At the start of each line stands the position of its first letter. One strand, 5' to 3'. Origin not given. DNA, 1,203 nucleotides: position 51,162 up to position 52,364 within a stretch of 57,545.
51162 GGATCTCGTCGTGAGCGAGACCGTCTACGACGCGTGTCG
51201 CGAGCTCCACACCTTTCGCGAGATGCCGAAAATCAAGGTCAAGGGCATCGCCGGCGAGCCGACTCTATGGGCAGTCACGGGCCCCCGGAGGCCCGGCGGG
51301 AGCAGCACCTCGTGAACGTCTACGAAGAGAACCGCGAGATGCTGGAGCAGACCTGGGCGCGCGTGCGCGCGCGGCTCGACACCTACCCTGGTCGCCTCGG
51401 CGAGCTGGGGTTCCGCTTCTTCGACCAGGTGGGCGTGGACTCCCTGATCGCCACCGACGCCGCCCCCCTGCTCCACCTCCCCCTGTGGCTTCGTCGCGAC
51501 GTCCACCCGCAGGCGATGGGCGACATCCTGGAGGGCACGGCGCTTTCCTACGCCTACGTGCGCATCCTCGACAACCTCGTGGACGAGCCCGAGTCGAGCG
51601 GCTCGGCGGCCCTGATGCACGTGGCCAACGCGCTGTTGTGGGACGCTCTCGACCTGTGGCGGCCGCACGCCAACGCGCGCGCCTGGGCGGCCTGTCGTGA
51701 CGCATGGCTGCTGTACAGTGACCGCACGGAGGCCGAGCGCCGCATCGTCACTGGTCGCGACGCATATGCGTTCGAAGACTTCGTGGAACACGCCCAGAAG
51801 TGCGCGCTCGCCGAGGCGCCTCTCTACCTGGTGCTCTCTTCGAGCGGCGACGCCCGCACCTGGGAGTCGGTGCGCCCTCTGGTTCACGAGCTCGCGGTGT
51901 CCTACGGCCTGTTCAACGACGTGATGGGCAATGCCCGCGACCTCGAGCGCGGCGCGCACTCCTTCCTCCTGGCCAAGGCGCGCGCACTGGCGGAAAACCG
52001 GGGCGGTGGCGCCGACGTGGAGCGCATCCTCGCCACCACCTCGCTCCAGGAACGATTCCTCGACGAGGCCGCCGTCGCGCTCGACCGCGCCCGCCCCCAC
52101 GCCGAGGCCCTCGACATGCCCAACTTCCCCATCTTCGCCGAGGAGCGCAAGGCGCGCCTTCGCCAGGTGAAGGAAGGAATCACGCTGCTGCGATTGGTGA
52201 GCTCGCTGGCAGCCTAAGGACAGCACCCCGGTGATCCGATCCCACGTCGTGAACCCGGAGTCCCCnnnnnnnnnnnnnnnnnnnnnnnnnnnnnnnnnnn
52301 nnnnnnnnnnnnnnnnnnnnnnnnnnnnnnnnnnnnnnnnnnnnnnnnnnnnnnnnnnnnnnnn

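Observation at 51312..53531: RiPP-like trio: squalene/phytoene-synthase-like protein + NHLP/Nif11-style 77-aa peptide + PqqD(RRE)-M50 protease fusion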

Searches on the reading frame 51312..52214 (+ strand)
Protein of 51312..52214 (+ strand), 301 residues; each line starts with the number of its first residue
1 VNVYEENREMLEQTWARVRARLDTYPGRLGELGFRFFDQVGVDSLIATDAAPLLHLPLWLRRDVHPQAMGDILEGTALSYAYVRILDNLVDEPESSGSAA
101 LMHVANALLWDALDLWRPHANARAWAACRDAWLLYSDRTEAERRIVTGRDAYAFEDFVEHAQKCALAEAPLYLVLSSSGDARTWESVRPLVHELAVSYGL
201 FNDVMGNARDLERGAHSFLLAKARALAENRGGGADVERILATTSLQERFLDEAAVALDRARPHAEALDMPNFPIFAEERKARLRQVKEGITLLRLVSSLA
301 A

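Call 6: search_protein_families(library=pfam, proteins=[window:51312-52214:+], max_evalue=1)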
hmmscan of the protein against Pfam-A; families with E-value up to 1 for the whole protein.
window:51312-52214:+ (301 aa): 1 family
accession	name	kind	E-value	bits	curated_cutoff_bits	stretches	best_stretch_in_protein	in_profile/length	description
PF19086.5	Terpene_syn_C_2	-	0.048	13.8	23.7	1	86-216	33-167/199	Terpene synthase family 2, C-terminal metal binding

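Call 7: search_protein_families(library=ncbifam, proteins=[window:51312-52214:+], max_evalue=1)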
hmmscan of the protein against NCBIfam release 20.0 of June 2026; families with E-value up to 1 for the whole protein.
window:51312-52214:+ (301 aa): 0 families

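Call 8: find_homologous_proteins(query=window:51312-52214:+)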
Query window:51312-52214:+ (301 aa): 12 proteins with E <= 0.001 among 8000 candidates.
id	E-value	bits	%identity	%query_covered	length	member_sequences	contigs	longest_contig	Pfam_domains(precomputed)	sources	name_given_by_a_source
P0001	9.6e-195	664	100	100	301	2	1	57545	-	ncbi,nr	ncbi:MAG: class 1 isoprenoid biosynthesis enzyme [Deltaproteobacteria bacterium]|nr:class 1 isopreno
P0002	2.7e-166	570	86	100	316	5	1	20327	-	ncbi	-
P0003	5.6e-128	445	68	100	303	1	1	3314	-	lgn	-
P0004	1.6e-126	440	69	92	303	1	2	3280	-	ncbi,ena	-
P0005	1.2e-82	296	57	89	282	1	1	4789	-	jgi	jgi:hypothetical protein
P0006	1.4e-78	282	50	100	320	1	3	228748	-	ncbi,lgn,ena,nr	ncbi:MAG: class 1 isoprenoid biosynthesis enzyme [Myxococcales bacterium]|nr:class 1 isoprenoid bios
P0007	2.3e-75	272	50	100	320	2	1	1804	-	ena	-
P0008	1.8e-74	269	47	100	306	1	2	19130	-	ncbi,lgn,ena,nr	ncbi:hypothetical protein LBMAG42_48490 [Deltaproteobacteria bacterium]|nr:hypothetical protein LBMA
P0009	1.3e-71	260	47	100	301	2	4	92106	-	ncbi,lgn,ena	-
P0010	9.3e-71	257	46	100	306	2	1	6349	-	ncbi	-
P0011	1.6e-70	256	48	97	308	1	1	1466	-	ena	-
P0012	2.0e-53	200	43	99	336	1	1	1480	-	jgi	jgi:hypothetical protein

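Call 10: find_encoding_contigs(protein=P0006, flank=6000, max_places=2)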
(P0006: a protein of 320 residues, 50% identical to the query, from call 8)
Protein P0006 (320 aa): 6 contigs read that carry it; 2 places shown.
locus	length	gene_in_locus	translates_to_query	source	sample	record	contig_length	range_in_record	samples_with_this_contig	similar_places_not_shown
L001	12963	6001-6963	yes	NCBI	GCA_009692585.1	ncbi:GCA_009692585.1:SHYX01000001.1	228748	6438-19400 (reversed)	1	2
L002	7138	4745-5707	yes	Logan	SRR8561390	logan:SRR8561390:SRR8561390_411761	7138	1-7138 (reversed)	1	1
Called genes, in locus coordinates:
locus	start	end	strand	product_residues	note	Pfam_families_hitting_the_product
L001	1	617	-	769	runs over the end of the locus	PF02190:LON_substr_bdg, PF13401:AAA_22 (faint), PF00004:AAA, PF07724:AAA_2 (weak), PF07728:AAA_5, PF22667:Lon_lid, PF05362:Lon_C, PF13541:ChlI (weak)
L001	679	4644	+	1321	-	PF00069:Pkinase, PF07714:PK_Tyr_Ser-Thr, PF13432:TPR_16 (faint), PF13191:AAA_16, PF13181:TPR_8 (faint), PF13424:TPR_12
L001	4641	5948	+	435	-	PF00211:Guanylate_cyc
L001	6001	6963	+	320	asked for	-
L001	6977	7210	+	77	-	PF14407:Frankia_peptide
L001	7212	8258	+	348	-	-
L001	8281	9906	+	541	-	-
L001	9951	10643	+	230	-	-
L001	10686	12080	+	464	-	PF07969:Amidohydro_3 (weak), PF01979:Amidohydro_1, PF07969:Amidohydro_3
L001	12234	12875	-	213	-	PF01625:PMSR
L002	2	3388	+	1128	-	?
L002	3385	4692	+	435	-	PF00211:Guanylate_cyc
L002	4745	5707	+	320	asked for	-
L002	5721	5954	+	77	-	PF14407:Frankia_peptide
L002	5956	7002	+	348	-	-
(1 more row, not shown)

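Call 11: find_encoding_contigs(protein=P0009, flank=6000, max_places=2)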
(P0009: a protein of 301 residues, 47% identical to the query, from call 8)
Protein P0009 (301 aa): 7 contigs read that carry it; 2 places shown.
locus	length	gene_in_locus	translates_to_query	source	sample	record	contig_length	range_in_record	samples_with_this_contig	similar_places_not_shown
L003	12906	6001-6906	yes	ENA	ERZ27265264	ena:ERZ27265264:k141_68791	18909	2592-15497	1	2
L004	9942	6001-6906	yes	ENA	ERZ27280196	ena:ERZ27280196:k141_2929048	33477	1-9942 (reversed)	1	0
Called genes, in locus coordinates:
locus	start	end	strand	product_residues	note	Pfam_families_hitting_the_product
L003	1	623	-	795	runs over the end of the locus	PF02190:LON_substr_bdg, PF13401:AAA_22 (faint), PF07724:AAA_2 (faint), PF00004:AAA, PF07728:AAA_5, PF22667:Lon_lid, PF05362:Lon_C, PF13541:ChlI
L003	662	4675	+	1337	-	PF00069:Pkinase, PF07714:PK_Tyr_Ser-Thr, PF07719:TPR_2 (faint), PF13191:AAA_16, PF13432:TPR_16 (faint), PF00515:TPR_1 (faint), PF13181:TPR_8 (faint), PF13424:TPR_12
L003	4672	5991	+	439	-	PF00211:Guanylate_cyc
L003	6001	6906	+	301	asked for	-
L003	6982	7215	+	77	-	PF14407:Frankia_peptide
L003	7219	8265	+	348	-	PF02163:Peptidase_M50 (faint)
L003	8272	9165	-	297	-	-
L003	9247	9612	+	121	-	PF21157:DksA_N, PF01258:zf-dskA_traR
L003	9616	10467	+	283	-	PF00483:NTP_transferase, PF12804:NTP_transf_3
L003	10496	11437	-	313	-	-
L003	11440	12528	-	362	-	PF09684:Tail_P2_I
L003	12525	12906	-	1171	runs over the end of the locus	-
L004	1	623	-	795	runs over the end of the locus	PF02190:LON_substr_bdg, PF13401:AAA_22 (faint), PF07724:AAA_2 (faint), PF00004:AAA, PF07728:AAA_5, PF22667:Lon_lid, PF05362:Lon_C, PF13541:ChlI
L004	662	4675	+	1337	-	PF00069:Pkinase, PF07714:PK_Tyr_Ser-Thr, PF07719:TPR_2 (faint), PF13191:AAA_16, PF13432:TPR_16 (faint), PF00515:TPR_1 (faint), PF13181:TPR_8 (faint), PF13424:TPR_12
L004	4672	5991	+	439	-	PF00211:Guanylate_cyc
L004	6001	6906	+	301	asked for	-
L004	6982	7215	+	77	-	PF14407:Frankia_peptide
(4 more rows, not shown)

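Call 12: find_encoding_contigs(protein=P0008, flank=6000, max_places=2)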
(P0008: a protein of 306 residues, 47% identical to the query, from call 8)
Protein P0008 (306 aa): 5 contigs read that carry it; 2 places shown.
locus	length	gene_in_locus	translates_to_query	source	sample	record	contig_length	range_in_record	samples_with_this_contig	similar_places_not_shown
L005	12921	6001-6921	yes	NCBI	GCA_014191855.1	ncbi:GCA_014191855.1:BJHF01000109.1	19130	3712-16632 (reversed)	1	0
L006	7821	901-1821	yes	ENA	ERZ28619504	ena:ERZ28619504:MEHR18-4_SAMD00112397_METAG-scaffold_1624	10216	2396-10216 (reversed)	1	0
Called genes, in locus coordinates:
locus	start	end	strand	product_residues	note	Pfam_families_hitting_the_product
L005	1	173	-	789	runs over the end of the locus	PF02190:LON_substr_bdg, PF07724:AAA_2 (faint), PF07728:AAA_5, PF00004:AAA, PF22667:Lon_lid, PF05362:Lon_C, PF13541:ChlI (weak)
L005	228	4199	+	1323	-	PF00069:Pkinase, PF07714:PK_Tyr_Ser-Thr, PF07719:TPR_2 (faint), PF13191:AAA_16, PF00515:TPR_1 (faint), PF17874:TPR_MalT (faint), PF13181:TPR_8 (faint), PF13424:TPR_12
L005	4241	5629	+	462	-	PF00211:Guanylate_cyc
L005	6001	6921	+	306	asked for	-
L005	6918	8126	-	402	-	PF00657:Lipase_GDSL (faint), PF13472:Lipase_GDSL_2 (faint)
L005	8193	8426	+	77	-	PF14407:Frankia_peptide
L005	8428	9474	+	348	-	-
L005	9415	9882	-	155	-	PF02631:RecX_HTH2 (weak)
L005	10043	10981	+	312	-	PF09992:NAGPA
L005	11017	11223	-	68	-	-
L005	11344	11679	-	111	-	-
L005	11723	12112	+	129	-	PF00392:GntR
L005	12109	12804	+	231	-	PF00005:ABC_tran, PF02463:SMC_N (faint), PF13304:AAA_21 (faint)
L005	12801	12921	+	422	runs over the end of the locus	-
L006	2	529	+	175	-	?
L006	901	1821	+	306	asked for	-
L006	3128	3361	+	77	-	PF14407:Frankia_peptide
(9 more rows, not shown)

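Call 31: find_encoding_contigs(protein=P0002, flank=8000, max_places=2)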
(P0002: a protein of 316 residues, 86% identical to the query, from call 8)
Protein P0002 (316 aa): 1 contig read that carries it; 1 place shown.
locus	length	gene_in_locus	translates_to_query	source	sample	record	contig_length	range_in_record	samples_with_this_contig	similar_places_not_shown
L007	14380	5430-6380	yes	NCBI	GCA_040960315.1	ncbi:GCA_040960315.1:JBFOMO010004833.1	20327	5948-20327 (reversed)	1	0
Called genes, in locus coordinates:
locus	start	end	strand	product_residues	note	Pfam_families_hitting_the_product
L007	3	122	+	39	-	?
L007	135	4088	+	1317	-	PF00069:Pkinase, PF07714:PK_Tyr_Ser-Thr, PF13191:AAA_16, PF00515:TPR_1 (faint), PF07719:TPR_2 (faint), PF13181:TPR_8 (faint), PF13424:TPR_12 (weak), PF13424:TPR_12, +1 more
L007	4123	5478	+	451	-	PF00211:Guanylate_cyc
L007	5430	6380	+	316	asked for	-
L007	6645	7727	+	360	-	-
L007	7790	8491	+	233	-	-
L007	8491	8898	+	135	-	-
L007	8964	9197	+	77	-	PF14407:Frankia_peptide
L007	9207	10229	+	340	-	-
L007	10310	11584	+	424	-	PF15780:ASH, PF22073:Cep192_D4 (weak), PF22544:HYDIN_VesB_CFA65-like_Ig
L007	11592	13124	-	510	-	-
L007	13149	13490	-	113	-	PF00581:Rhodanese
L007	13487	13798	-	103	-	PF01022:HTH_5, PF12840:HTH_20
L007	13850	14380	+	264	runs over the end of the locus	PF08282:Hydrolase_3 (faint)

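Call 32: search_solved_structures(query=A4, max_evalue=10, show_alignments=3)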
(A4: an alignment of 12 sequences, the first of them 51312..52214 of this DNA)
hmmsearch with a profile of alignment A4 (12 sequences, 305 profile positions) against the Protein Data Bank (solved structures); distinct sequences matched with E-value up to 10: 0.

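Call 35: search_protein_families(library=pfam, alignment_id=A4, max_evalue=1)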
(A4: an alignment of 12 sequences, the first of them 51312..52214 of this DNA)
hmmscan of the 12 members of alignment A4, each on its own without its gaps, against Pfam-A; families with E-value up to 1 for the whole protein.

A. member 1, window:51312-52214:+ (301 aa): 1 family
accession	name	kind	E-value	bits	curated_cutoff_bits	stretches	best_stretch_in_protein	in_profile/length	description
PF19086.5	Terpene_syn_C_2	-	0.048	13.8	23.7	1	86-216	33-167/199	Terpene synthase family 2, C-terminal metal binding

B. families by the number of members that match (of 12 scanned): 3 families
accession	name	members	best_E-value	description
PF19086.5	Terpene_syn_C_2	5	0.0016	Terpene synthase family 2, C-terminal metal binding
PF17862.7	AAA_lid_3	1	0.21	AAA+ lid domain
PF09080.15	K-cyclin_vir_C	1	0.61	K cyclin, C terminal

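Call 39: predict_structure(alignment_id=A4)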
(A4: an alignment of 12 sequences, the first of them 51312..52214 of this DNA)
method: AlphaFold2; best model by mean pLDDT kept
length: 301 residues; sequences in the alignment: 12
mean_pLDDT: 90.3   pTM: 0.89
mean pLDDT of the five models: 90.3, 89.4, 88.3, 87.4, 87.4
residues with pLDDT >= 90: 190; 70-90: 105; 50-70: 6; < 50: 0
segments of 3 or more residues with pLDDT < 50: none
pLDDT, mean of each block of 10 residues (from residue 1): 86 94 92 86 78 90 94 95 86 79 93 96 95 91 77 87 92 95 92 95 92 88 89 79 95 98 96 94 96 90 80
secondary structure, 60 per line:
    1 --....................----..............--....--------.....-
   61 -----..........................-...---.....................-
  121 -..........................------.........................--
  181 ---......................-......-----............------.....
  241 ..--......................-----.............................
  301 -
elements in order: H3-22 H27-40 H43-46 H55-59 H66-91 H99-119 H122-147 H154-178 H184-205 H207-212 H218-229 H236-242 H245-266 H272-300

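Call 42: fold_search(model_id=the predicted structure, library=pdb)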
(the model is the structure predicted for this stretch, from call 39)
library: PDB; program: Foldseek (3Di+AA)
matches with E <= 10: 654; with E <= 0.001: 38
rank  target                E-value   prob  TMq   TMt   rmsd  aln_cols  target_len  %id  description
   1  3aqb_B                1.3e-05  1.00  0.68  0.65   5.4       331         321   12  M. luteus B-P 26 heterodimeric hexaprenyl diphosphate synthase in complex with magnesium (released 2010-11-10)
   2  3aqb_D                3.6e-05  1.00  0.68  0.64   5.3       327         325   12  M. luteus B-P 26 heterodimeric hexaprenyl diphosphate synthase in complex with magnesium (released 2010-11-10)
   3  9a4c_B                1.1e-04  1.00  0.71  0.62   5.0       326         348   12  Integrative model of ACP-HEPS2 by crosslinking MS and deep learning (released 2024-09-18)
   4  3lom_A                1.4e-04  1.00  0.61  0.63   5.2       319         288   14  CRYSTAL STRUCTURE OF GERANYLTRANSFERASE FROM Legionella pneumophila (released 2010-02-16)
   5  9v4h_B                1.7e-04  1.00  0.58  0.58   5.9       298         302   17  Prenyltransferase Ord1 Q216A-FSPP (released 2025-10-01)
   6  3lk5                  1.7e-04  1.00  0.59  0.54   8.5       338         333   18  Crystal structure of putative Geranylgeranyl pyrophosphate synthase from Corynebacterium glutamicum (released 2010-03-09)
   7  7s09_B                1.7e-04  1.00  0.51  0.52  11.7       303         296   14  Crystal structure of Penicillium verruculosum copalyl diphosphate synthase (PvCPS) alpha prenyltransferase domain vari (released 2021-10-13)
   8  5zlf_A                2.0e-04  1.00  0.61  0.63   5.7       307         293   16  CRYSTAL STRUCTURE OF OCTAPRENYL PYROPHOSPHATE SYNTHASE FROM ESCHERICHIA COLI WITH ligand BPH-629 (released 2019-03-27)
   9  9v4g_C                2.0e-04  1.00  0.60  0.59   7.9       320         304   15  Prenyltransferase Ord1 wild type (released 2025-10-01)
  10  5ze6_A                2.1e-04  1.00  0.71  0.68   5.0       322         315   16  CRYSTAL STRUCTURE OF OCTAPRENYL PYROPHOSPHATE SYNTHASE FROM ESCHERICHIA COLI WITH BPH-981 (released 2019-02-27)
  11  9v4i_B                2.1e-04  1.00  0.60  0.59   5.7       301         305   17  Prenyltransferase Ord1 D219A (released 2025-10-01)
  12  9v4h_A                2.2e-04  1.00  0.56  0.55  12.0       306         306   16  Prenyltransferase Ord1 Q216A-FSPP (released 2025-10-01)
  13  9v4g_A                2.3e-04  1.00  0.62  0.60   5.9       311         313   15  Prenyltransferase Ord1 wild type (released 2025-10-01)
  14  4jyx_B                2.5e-04  1.00  0.69  0.66   4.9       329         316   15  Crystal structure of polyprenyl synthase PATL_3739 (TARGET EFI-509195) FROM PSEUDOALTEROMONAS ATLANTICA, COMPLEX WITH  (released 2013-04-10)
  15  5ze6_D                2.6e-04  1.00  0.66  0.65   5.7       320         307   16  CRYSTAL STRUCTURE OF OCTAPRENYL PYROPHOSPHATE SYNTHASE FROM ESCHERICHIA COLI WITH BPH-981 (released 2019-02-27)
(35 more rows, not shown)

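Call 52: find_related_loci(query=A4, collection=metagenome_contigs, flank=8000)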
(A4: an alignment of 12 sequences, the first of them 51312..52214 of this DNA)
Query A4 (301 aa) in metagenome_contigs; peptide patterns used: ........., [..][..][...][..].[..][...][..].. (x = any residue, [..] = any of these).
73 stretches matched a pattern; 7 encode a relative of the query (tblastn E <= 1e-3); 7 distinct loci.
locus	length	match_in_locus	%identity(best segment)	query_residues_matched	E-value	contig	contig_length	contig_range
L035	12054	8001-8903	89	1-301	4e-179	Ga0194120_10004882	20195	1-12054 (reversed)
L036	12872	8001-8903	86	1-301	3e-166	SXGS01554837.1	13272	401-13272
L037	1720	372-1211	68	1-278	4e-125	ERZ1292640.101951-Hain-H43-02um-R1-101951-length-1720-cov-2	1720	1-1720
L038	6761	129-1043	48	1-301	3e-83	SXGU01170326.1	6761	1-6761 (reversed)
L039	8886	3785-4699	48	1-301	5e-83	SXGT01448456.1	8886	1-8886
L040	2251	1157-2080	36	1-300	2e-41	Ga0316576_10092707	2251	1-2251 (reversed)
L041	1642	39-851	37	35-300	8e-41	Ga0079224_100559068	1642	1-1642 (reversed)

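Call 55: search_protein_families(library=pfam, proteins=[L041:916-1302:+, L040:3-1157:+, L007:6645-7724:+, L007:7790-8488:+, L007:8491-8895:+, L005:6918-8123:-, L007:4123-5475:+], max_evalue=0.01)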
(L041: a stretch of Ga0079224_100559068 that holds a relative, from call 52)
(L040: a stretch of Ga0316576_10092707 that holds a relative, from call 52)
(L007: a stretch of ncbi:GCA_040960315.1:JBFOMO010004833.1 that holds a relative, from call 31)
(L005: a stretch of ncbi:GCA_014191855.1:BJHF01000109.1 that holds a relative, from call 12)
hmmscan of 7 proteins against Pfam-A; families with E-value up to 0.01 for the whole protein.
L041:916-1302:+ (129 aa): 1 family
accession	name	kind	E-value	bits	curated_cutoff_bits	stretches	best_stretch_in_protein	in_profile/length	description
PF14407.11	Frankia_peptide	-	1.8e-07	31.8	48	1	66-117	5-59/63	Ribosomally synthesized peptide prototyped by Frankia Franean1_4349.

L040:3-1157:+ (385 aa): 2 families
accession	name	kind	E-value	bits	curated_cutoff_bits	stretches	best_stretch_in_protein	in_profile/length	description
PF00211.25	Guanylate_cyc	-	1.9e-10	41.1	21.9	1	195-343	9-159/183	Adenylate and Guanylate cyclase catalytic domain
PF13977.11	TetR_C_6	-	0.0082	16.8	27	0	150-228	30-113/115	BetI-type transcriptional repressor, C-terminal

L007:6645-7724:+ (360 aa): 0 families

L007:7790-8488:+ (233 aa): 0 families

L007:8491-8895:+ (135 aa): 0 families

L005:6918-8123:- (401 aa): 3 families
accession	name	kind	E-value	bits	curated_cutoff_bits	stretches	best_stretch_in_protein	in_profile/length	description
PF13472.12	Lipase_GDSL_2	-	2.2e-12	48.2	32.9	2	85-192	2-107/178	GDSL-like Lipase/Acylhydrolase family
PF00657.28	Lipase_GDSL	-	5.8e-07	30.3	23.6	1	82-183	1-122/208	GDSL-like Lipase/Acylhydrolase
PF19040.6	SGNH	-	0.00081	19.6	27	0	334-392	186-248/248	SGNH domain (fused to AT3 domains)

L007:4123-5475:+ (451 aa): 1 family
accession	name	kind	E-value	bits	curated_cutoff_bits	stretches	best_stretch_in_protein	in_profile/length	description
PF00211.25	Guanylate_cyc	-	8.9e-23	81.3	21.9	1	260-438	9-180/183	Adenylate and Guanylate cyclase catalytic domain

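Call 57: search_protein_representatives(alignment_id=A4)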
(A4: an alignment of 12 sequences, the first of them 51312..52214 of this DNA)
Query: 12 sequences, 305 profile positions. Proteins with E-value up to 0.001 (for the whole library): 474; up to 1e-10: 151; up to 1e-30: 27. The best 150 are listed.
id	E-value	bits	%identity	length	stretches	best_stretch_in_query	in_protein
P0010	2.1e-148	510.0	-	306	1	1-304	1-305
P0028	3.5e-109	381.2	-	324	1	1-303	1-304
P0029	1.4e-105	369.4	-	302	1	1-303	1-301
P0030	1.4e-94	333.2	-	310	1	1-303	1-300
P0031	9.6e-93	327.2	-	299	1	2-303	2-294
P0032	4.2e-91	321.9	-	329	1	1-303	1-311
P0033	1.1e-90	320.4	-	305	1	3-303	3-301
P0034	3.8e-85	302.3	-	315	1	1-304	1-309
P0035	1.3e-82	294.0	-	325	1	1-304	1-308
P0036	2.3e-79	283.3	-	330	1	11-304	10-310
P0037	9.2e-78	278.0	-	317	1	7-304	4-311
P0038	3.4e-74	266.3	-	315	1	1-304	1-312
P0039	3.5e-67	243.3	-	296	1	9-302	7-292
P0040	4.3e-58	213.5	-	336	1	3-305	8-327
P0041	3.6e-56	207.1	-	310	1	1-303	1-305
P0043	1.5e-54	201.8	-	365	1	1-303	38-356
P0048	1.3e-47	179.0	-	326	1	1-303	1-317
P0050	2.9e-40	154.9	-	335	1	6-301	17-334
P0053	3.6e-31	125.0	-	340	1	8-296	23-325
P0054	4.2e-29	118.3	-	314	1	15-299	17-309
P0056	6.7e-27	111.0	-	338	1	4-302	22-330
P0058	1.4e-25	106.7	-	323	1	17-288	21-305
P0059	2.1e-24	102.8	-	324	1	9-292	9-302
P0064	1.2e-21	93.8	-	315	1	16-299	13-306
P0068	1.9e-20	89.8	-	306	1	15-293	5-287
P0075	2.0e-18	83.2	-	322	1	9-289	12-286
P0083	7.6e-17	78.0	-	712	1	12-294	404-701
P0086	1.9e-16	76.7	-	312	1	11-293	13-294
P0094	7.1e-16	74.8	-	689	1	15-301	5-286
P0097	2.0e-15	73.3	-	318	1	10-295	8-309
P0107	7.6e-15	71.4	-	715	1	13-294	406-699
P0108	9.0e-15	71.2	-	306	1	10-294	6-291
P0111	2.6e-14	69.7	-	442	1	41-291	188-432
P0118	1.4e-13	67.3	-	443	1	74-301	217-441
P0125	2.7e-13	66.3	-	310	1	7-284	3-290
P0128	3.1e-13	66.1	-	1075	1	41-289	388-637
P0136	1.6e-12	63.8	-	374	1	49-299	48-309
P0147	4.7e-12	62.2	-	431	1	43-298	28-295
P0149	5.7e-12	62.0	-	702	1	48-287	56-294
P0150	6.1e-12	61.9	-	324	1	11-292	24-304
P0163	2.0e-11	60.2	-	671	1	12-293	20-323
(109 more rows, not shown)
